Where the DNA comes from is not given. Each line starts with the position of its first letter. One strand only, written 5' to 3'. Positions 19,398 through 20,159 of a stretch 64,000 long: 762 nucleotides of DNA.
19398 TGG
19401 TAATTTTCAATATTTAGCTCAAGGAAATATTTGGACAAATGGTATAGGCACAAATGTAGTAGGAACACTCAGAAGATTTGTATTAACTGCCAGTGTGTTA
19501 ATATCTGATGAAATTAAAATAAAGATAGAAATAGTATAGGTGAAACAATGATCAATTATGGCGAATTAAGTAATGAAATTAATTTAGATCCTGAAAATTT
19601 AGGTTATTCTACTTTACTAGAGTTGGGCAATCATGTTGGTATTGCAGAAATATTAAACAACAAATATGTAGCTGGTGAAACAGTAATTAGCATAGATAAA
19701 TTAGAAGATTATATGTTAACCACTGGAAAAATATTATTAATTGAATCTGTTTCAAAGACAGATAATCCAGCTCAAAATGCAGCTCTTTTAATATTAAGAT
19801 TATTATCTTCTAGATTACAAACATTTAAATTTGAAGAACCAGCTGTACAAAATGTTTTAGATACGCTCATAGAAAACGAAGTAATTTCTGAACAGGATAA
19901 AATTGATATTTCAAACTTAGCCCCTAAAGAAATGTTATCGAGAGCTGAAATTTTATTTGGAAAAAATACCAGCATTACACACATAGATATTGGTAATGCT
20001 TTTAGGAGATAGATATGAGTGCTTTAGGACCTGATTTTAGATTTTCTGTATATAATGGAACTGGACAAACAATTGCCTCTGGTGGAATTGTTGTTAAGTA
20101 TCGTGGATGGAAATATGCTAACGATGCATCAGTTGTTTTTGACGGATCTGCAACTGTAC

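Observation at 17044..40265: Six-gene paralogous adhesin array: one scaffold carrying different lectin payloads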

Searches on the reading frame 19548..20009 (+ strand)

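Call 12: search_protein_families(library=phrogs, proteins=[window:19548-20009:+], max_evalue=0.001)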
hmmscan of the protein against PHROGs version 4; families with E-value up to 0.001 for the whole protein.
window:19548-20009:+ (154 aa): 0 families

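Call 13: search_protein_families(library=pfam, proteins=[window:19548-20009:+], max_evalue=0.01)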
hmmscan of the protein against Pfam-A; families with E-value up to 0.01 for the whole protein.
window:19548-20009:+ (154 aa): 1 family
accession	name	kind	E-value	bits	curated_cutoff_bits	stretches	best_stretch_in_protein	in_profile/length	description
PF00619.27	CARD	-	0.0038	17.7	23.9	1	99-134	17-50/85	Caspase recruitment domain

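Call 97: search_protein_families(library=pfam, proteins=[window:19548-20009:+], max_evalue=1)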
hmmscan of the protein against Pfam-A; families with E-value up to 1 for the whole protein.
window:19548-20009:+ (154 aa): 1 family
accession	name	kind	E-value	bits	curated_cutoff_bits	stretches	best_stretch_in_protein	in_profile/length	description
PF00619.27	CARD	-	0.0038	17.7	23.9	1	99-134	17-50/85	Caspase recruitment domain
